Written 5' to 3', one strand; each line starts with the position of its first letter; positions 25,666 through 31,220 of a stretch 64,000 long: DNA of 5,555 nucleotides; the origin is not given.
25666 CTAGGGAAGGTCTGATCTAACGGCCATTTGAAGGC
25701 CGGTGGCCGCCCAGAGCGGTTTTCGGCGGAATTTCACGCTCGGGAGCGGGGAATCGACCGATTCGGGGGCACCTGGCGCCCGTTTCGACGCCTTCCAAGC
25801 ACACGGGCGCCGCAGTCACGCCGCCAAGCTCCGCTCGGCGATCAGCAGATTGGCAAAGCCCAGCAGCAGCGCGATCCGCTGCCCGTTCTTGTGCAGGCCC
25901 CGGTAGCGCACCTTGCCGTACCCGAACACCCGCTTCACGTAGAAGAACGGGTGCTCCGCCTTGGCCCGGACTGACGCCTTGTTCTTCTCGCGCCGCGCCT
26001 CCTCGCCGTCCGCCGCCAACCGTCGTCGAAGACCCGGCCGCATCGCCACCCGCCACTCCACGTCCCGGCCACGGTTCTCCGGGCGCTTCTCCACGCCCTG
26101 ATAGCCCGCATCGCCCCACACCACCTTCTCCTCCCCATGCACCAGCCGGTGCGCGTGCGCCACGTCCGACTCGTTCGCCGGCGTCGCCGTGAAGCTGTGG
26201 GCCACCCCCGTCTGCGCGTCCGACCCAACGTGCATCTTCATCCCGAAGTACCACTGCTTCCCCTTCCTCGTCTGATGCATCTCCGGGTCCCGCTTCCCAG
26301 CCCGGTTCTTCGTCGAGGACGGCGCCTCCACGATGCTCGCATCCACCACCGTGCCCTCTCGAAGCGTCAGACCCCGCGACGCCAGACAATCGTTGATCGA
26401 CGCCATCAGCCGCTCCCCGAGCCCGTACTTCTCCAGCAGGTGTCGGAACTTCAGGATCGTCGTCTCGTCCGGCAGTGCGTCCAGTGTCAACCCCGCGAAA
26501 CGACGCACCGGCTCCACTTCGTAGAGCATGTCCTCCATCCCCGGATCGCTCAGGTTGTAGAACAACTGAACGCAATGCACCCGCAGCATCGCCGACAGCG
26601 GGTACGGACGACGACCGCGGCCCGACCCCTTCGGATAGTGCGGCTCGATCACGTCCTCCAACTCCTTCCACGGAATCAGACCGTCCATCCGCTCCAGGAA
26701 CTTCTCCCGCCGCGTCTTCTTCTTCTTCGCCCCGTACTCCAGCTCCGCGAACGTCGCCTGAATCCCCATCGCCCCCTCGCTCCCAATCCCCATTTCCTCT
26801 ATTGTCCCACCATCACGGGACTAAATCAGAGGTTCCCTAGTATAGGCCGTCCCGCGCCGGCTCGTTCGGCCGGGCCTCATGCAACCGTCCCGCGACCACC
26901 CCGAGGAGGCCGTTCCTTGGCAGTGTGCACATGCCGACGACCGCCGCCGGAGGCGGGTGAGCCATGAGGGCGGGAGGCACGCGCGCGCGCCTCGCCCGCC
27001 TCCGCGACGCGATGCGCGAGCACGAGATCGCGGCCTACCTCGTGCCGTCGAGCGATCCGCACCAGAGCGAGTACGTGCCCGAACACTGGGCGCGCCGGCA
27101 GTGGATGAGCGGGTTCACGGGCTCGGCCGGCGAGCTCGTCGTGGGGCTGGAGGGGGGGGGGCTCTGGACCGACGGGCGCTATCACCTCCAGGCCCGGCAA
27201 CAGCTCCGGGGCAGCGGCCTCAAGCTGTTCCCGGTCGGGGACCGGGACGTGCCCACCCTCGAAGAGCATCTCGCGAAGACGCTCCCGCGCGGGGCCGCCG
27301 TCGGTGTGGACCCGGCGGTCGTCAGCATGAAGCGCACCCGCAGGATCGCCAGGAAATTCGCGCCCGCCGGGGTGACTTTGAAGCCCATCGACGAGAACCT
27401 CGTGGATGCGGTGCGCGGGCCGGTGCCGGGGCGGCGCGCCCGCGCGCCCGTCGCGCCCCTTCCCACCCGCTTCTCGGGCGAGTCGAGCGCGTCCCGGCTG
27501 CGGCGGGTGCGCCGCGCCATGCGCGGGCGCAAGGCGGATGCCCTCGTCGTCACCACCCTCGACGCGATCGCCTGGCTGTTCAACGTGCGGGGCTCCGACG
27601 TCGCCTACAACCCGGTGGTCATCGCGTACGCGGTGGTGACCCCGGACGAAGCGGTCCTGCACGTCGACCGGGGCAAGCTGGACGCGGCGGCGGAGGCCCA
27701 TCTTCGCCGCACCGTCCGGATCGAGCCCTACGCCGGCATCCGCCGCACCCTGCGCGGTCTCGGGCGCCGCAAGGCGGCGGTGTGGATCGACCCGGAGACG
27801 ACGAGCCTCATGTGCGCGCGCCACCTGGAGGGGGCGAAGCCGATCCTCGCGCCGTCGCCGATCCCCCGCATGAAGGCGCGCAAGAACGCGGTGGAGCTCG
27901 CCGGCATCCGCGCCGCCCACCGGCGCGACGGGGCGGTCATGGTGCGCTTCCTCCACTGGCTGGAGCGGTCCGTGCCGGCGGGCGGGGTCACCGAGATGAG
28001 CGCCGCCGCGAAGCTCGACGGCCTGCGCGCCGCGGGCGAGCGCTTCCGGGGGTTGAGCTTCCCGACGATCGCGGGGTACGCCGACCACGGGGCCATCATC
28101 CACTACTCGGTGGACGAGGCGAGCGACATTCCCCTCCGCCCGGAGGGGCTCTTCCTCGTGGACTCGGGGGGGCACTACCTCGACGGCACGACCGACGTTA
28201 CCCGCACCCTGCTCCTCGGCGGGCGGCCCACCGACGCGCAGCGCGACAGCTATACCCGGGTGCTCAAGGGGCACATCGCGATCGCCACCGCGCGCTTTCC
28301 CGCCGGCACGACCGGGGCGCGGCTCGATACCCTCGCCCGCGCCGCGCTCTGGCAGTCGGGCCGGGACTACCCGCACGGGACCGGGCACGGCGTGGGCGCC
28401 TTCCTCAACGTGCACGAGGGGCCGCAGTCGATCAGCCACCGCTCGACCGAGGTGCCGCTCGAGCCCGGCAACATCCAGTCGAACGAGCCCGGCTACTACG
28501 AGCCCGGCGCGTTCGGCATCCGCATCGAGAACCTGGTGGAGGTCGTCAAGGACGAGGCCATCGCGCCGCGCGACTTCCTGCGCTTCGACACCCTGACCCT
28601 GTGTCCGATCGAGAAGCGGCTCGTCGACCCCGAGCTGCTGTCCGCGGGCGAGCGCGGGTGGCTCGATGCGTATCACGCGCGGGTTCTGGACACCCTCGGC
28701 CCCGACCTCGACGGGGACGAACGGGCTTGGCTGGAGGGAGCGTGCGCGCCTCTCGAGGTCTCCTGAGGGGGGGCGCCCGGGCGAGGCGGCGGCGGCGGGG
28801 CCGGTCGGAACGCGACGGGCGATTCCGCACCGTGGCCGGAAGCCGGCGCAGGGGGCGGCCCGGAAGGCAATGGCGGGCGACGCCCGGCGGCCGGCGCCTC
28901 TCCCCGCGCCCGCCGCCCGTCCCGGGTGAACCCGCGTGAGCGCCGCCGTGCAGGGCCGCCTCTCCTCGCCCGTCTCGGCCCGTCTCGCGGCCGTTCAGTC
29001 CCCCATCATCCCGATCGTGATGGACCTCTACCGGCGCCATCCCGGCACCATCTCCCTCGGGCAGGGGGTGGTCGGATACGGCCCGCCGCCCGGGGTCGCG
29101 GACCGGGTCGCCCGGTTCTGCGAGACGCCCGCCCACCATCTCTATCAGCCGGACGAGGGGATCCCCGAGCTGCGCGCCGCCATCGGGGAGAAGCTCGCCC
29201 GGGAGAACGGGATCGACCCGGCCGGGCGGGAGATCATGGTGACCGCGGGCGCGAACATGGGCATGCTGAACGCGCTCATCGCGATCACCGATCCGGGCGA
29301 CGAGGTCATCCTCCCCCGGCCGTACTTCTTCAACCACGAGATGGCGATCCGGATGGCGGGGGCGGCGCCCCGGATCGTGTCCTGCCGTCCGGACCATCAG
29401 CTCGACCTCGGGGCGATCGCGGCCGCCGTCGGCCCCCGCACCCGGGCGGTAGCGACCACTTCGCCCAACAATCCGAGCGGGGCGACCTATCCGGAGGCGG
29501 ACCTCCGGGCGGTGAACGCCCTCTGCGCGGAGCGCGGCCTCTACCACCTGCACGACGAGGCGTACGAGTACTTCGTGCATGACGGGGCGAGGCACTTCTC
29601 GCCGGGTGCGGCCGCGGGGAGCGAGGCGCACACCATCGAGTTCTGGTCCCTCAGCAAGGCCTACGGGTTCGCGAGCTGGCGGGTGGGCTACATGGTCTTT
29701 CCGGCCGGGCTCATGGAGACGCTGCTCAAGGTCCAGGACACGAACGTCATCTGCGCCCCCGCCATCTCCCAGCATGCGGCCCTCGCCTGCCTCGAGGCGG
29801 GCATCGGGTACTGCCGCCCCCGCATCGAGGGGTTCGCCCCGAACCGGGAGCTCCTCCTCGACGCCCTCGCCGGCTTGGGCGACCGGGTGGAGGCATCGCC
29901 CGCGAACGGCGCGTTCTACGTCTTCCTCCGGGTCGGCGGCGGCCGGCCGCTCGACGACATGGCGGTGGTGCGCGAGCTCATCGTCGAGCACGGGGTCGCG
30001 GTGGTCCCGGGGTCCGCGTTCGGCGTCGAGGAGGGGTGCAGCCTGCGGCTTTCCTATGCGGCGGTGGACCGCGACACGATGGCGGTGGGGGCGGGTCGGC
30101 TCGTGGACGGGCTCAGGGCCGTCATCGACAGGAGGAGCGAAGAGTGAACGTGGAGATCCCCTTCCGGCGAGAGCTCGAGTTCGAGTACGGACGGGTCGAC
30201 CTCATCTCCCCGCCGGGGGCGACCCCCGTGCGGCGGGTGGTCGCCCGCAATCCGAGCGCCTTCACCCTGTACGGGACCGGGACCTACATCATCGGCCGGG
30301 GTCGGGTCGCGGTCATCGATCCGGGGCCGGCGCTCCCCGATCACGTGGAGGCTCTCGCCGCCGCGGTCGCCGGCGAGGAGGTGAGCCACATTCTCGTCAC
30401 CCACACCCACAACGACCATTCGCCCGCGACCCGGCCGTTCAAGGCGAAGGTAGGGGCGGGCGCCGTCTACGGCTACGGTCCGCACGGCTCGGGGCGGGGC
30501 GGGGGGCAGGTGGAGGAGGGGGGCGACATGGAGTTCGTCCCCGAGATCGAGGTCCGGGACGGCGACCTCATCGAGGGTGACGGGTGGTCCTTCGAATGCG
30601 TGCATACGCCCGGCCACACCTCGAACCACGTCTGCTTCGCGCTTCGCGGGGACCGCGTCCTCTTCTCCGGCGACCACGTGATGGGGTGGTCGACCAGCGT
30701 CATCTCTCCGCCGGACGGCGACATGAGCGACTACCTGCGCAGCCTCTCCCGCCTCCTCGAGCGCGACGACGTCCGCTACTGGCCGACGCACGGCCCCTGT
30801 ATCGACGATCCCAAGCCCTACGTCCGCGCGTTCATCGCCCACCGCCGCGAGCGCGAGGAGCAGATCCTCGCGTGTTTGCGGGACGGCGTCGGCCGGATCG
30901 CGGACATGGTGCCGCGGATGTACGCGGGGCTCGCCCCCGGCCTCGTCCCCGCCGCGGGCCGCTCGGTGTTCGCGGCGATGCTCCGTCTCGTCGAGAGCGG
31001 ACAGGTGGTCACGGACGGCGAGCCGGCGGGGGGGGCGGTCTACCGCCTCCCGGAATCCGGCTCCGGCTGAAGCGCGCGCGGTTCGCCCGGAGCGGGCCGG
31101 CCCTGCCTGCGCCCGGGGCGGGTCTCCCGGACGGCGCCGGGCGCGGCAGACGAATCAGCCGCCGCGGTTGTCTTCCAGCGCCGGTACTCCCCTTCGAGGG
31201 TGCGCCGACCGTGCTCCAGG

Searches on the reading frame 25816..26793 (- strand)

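Call 8: search_protein_families(library=pfam, proteins=[window:25816-26793:-], max_evalue=0.001)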
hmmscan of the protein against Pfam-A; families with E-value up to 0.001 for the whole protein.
window:25816-26793:- (325 aa): 3 families
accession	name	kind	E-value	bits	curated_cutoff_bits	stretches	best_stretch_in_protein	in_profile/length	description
PF01609.27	DDE_Tnp_1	-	2.9e-24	86.4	23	1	145-316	4-200/200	Transposase DDE domain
PF05598.16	DUF772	-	4.3e-18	65.5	23.1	1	60-132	1-73/74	Transposase domain (DUF772)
PF13612.12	DDE_Tnp_1_3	-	0.00029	21.3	27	1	177-233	38-93/155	Transposase DDE domain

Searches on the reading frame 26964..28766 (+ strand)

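Call 8: search_protein_families(library=pfam, proteins=[window:26964-28766:+], max_evalue=0.001)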
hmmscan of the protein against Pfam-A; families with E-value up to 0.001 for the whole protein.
window:26964-28766:+ (600 aa): 4 families
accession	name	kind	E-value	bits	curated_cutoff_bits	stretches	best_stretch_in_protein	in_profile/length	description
PF00557.29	Peptidase_M24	-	3e-51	174.6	23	1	314-527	2-206/208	Metallopeptidase family M24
PF16189.11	Creatinase_N_2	-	2.4e-45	154.9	29.7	1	159-311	6-161/161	Creatinase/Prolidase N-terminal domain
PF01321.24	Creatinase_N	-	1.7e-25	90.4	22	2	9-151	1-126/128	Creatinase/Prolidase N-terminal domain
PF16188.10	Peptidase_M24_C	-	3.3e-24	85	28.9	1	538-597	2-63/63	C-terminal region of peptidase_M24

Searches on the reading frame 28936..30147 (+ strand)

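Call 8: search_protein_families(library=pfam, proteins=[window:28936-30147:+], max_evalue=0.001)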
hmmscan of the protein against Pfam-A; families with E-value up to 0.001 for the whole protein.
window:28936-30147:+ (403 aa): 3 families
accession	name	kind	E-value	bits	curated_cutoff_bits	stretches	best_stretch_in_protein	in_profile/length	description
PF00155.27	Aminotran_1_2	-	2e-55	188.9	19.7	1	39-389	4-361/361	Aminotransferase class I and II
PF01041.23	DegT_DnrJ_EryC1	-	1.4e-07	31.5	19.8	1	110-209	55-147/360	DegT/DnrJ/EryC1/StrS aminotransferase family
PF01212.27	Beta_elim_lyase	-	0.00023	21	27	1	112-222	62-174/288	Beta-eliminating lyase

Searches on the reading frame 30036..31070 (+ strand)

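Call 8: search_protein_families(library=pfam, proteins=[window:30036-31070:+], max_evalue=0.001)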
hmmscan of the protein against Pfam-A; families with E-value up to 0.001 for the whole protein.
window:30036-31070:+ (344 aa): 2 families
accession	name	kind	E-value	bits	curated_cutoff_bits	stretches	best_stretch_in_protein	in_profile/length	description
PF00753.33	Lactamase_B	-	2.1e-22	80.5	22.7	1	83-252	9-196/196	Metallo-beta-lactamase superfamily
PF17778.7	BLACT_WH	-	6.2e-07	29.7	22.8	1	289-329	3-43/46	Beta-lactamase associated winged helix domain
